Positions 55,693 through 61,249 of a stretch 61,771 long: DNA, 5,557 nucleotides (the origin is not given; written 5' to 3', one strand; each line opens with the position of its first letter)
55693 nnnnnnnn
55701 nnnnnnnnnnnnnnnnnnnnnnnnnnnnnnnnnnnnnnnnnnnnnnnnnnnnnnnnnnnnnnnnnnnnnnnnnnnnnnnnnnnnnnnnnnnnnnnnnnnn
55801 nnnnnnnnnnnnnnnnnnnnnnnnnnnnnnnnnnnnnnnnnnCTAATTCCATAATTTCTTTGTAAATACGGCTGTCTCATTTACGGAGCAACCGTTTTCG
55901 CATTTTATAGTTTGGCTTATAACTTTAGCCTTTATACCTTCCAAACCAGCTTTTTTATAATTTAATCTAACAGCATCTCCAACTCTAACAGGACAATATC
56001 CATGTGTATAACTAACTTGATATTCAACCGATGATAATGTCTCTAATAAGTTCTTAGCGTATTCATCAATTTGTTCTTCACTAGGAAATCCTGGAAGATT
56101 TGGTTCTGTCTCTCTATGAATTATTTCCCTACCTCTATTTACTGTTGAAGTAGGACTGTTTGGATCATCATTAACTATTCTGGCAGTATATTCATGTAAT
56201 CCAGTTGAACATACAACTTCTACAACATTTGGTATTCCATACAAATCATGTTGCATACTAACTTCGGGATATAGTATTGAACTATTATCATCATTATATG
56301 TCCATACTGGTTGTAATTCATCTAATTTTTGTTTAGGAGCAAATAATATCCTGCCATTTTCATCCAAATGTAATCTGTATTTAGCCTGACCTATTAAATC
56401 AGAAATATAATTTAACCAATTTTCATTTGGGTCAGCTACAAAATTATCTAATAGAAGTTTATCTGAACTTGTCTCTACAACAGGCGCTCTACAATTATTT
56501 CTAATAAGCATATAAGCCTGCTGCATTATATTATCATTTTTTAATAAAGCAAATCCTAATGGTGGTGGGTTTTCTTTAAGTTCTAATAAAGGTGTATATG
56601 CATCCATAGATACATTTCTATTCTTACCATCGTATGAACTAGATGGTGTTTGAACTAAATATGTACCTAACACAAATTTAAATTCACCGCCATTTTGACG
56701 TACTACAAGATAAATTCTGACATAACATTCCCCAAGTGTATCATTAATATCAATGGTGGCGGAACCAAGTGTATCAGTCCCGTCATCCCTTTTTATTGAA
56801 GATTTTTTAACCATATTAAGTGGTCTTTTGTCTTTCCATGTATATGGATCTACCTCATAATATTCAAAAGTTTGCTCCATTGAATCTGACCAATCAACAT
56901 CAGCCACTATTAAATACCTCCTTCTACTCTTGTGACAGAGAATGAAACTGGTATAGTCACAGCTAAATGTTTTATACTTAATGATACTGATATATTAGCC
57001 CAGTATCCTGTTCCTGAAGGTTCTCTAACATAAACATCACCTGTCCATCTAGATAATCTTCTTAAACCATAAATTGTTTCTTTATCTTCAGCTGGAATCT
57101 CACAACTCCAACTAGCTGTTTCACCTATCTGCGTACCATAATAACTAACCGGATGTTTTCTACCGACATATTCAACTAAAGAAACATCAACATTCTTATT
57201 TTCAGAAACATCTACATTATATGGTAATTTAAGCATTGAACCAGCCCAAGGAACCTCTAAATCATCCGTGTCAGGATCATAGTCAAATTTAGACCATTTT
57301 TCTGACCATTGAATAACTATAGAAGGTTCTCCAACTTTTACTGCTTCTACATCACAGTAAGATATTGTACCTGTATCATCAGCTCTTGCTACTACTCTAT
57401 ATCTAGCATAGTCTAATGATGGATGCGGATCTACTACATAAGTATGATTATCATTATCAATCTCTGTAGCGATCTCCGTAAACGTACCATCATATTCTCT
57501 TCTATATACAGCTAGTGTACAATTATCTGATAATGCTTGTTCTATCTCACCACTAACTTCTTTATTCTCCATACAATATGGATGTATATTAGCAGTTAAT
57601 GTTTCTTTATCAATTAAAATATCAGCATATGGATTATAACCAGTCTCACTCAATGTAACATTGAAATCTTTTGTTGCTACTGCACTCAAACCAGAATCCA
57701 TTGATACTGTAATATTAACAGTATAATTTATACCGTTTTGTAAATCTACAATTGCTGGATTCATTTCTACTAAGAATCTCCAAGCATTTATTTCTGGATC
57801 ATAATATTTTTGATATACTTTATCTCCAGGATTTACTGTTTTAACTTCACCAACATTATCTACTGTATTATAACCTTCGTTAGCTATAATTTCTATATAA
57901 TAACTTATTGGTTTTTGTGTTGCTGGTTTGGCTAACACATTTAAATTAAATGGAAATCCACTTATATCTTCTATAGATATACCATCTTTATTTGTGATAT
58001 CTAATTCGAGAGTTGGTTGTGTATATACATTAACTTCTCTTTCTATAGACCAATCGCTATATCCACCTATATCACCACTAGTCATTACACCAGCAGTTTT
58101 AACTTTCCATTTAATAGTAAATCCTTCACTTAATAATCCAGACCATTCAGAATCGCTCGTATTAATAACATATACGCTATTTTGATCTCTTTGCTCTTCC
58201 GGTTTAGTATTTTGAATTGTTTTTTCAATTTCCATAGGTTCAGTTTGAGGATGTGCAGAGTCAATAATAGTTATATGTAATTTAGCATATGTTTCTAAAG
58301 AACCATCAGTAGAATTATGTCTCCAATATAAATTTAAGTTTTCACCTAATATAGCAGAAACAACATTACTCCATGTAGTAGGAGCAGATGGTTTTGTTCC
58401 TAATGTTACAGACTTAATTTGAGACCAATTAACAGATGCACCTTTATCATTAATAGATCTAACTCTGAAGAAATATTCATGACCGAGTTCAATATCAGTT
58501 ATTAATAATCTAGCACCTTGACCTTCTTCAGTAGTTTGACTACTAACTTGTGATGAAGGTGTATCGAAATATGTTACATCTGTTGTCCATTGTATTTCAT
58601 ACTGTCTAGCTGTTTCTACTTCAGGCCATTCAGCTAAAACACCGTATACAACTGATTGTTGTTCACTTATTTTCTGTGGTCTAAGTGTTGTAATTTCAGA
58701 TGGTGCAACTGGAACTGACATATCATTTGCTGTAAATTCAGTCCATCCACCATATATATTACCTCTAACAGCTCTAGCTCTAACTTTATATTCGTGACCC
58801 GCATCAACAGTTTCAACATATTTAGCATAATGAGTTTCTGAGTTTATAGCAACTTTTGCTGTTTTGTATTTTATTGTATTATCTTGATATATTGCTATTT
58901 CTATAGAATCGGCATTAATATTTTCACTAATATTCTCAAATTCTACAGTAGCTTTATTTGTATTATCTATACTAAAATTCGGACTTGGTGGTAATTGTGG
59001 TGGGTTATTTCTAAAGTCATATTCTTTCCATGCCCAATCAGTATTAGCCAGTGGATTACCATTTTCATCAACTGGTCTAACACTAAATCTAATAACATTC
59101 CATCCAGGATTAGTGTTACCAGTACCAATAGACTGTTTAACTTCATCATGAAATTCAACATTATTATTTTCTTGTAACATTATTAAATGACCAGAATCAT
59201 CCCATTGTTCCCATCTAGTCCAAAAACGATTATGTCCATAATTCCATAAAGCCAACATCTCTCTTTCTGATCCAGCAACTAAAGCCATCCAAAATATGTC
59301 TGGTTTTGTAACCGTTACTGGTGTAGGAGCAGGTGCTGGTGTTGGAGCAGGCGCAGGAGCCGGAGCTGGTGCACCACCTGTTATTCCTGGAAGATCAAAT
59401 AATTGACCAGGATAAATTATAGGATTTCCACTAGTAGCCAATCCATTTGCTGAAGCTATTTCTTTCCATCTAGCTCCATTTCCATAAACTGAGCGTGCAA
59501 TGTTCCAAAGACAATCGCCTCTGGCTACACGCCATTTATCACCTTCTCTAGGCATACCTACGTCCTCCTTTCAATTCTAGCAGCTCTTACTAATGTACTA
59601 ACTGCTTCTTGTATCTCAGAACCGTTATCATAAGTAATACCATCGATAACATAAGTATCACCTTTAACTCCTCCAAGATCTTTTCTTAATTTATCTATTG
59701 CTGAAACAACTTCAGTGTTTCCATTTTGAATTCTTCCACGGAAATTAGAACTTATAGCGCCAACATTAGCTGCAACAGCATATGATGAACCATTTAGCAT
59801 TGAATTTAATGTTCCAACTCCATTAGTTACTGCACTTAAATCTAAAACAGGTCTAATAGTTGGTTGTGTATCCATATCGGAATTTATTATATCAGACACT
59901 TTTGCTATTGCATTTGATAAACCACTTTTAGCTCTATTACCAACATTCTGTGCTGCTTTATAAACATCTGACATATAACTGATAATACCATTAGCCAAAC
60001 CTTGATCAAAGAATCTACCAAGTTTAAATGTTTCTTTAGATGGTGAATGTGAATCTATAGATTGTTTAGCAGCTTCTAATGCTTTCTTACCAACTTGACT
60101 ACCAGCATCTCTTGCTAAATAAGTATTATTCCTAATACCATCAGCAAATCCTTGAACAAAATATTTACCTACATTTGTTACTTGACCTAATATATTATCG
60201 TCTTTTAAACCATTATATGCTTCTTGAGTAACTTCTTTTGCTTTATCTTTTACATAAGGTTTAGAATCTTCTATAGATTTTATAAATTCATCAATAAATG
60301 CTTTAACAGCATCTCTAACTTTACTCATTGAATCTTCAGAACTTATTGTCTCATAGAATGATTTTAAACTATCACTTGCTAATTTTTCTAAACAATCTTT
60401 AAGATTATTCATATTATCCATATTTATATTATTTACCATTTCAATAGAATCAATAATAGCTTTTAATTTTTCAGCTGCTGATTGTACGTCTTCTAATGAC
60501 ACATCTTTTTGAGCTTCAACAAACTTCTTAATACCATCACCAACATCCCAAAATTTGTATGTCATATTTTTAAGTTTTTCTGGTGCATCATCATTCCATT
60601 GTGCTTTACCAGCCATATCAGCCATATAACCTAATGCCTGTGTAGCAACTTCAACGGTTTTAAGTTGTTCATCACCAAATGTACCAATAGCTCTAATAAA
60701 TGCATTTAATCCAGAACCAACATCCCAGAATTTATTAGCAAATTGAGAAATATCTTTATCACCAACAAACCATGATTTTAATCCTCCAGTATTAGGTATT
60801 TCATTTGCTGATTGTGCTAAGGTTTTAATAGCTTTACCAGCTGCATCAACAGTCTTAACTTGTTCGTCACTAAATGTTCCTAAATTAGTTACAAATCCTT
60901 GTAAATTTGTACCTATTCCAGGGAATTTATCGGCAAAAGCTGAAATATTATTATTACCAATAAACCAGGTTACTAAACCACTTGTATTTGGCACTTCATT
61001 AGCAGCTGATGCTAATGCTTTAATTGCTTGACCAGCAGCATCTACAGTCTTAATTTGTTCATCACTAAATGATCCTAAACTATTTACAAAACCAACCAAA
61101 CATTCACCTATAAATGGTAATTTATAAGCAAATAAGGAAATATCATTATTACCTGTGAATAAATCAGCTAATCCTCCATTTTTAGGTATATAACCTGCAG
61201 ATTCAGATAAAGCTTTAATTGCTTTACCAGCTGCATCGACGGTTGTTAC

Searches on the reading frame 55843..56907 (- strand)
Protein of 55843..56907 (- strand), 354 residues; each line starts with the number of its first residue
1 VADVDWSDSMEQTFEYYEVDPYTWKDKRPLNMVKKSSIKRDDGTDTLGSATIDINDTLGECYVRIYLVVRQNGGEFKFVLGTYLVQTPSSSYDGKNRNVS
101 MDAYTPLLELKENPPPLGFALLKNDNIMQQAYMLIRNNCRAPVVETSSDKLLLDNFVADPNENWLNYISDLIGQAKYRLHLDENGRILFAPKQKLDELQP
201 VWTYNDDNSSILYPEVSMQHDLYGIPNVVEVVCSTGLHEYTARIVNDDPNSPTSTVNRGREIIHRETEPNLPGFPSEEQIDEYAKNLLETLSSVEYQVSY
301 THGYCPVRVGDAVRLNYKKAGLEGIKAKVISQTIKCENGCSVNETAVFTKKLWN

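Call 70: search_protein_families(library=phrogs, proteins=[window:55843-56907:-], max_evalue=0.001)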
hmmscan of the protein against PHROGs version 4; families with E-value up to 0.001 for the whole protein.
window:55843-56907:- (354 aa): 2 families
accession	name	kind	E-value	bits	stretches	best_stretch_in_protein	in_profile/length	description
phrog_1887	-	tail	2.1e-19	70.9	1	59-320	364-627/670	tail protein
phrog_26795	-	unknown function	2.1e-14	53.9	1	161-319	537-696/728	-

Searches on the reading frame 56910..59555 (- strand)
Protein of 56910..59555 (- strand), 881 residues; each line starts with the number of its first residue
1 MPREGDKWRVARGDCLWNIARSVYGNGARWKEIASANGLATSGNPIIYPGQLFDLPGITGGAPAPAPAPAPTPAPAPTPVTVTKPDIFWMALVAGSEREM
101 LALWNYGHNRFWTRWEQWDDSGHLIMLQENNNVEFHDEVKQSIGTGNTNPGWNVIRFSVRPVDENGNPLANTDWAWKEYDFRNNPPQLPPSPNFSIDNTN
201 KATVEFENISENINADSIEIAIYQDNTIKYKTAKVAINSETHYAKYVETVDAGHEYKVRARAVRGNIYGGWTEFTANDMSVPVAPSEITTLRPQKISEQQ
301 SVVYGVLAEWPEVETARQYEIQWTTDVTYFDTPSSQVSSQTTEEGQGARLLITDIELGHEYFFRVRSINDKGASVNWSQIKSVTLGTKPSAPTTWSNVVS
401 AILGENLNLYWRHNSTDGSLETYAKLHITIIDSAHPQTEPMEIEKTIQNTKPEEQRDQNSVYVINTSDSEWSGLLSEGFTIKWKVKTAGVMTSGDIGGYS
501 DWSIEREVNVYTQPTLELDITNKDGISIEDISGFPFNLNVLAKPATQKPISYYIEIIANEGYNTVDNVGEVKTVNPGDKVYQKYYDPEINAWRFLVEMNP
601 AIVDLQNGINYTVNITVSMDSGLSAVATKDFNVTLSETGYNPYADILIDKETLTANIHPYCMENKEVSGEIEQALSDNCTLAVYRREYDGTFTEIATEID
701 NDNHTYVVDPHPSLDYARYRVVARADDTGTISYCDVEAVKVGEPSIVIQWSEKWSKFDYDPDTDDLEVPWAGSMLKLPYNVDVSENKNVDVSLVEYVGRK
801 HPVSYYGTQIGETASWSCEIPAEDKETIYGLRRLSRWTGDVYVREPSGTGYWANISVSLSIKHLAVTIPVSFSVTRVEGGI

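Call 70: search_protein_families(library=phrogs, proteins=[window:56910-59555:-], max_evalue=0.001)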
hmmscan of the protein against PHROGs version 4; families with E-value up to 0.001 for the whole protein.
window:56910-59555:- (881 aa): 6 families
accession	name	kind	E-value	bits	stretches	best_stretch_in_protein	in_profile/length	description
phrog_380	-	lysis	3.8e-13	50.1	1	9-60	187-239/309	endolysin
phrog_21966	-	unknown function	4.2e-07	31.1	1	8-56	97-145/146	-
phrog_8272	-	tail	6.1e-07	30.8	1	4-58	36-90/93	tail protein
phrog_14367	-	unknown function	1.9e-05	23.8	1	4-52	812-860/869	-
phrog_12398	-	unknown function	0.00012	22.7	0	299-437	82-208/218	-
phrog_6977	-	tail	0.00085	19.8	0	238-384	108-241/284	minor tail protein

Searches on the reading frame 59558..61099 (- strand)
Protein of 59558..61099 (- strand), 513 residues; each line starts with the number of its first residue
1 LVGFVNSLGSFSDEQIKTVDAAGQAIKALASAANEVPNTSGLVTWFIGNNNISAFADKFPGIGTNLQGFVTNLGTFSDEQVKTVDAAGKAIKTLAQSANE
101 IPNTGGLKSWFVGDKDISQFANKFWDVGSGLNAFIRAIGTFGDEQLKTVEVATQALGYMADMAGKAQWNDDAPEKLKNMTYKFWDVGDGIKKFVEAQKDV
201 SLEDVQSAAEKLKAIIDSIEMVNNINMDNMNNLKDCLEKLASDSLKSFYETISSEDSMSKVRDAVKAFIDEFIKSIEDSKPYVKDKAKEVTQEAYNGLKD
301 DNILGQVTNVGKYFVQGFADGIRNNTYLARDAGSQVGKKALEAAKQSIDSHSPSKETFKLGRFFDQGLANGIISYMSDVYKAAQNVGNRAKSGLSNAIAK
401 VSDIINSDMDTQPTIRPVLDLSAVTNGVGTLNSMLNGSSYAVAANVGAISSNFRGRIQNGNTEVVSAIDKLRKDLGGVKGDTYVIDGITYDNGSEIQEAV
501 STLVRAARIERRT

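Call 70: search_protein_families(library=phrogs, proteins=[window:59558-61099:-], max_evalue=0.001)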
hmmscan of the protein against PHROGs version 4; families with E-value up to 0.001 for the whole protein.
window:59558-61099:- (513 aa): 6 families
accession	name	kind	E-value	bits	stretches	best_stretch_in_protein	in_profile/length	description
phrog_4372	-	tail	4.5e-36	124.8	1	19-449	1289-1617/1681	tail length tape measure protein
phrog_5218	-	unknown function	3.4e-23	82.8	1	308-409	1345-1437/1599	-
phrog_1686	-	tail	4.4e-22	78.8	1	203-439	955-1165/1224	tail length tape measure protein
phrog_5493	-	tail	2.8e-14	53.4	1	212-401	852-1038/1102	tail length tape measure protein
phrog_1204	-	tail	2.3e-13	49.9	1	304-408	1288-1396/1483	tail protein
phrog_25849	-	unknown function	8e-05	22.4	1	284-459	255-429/544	-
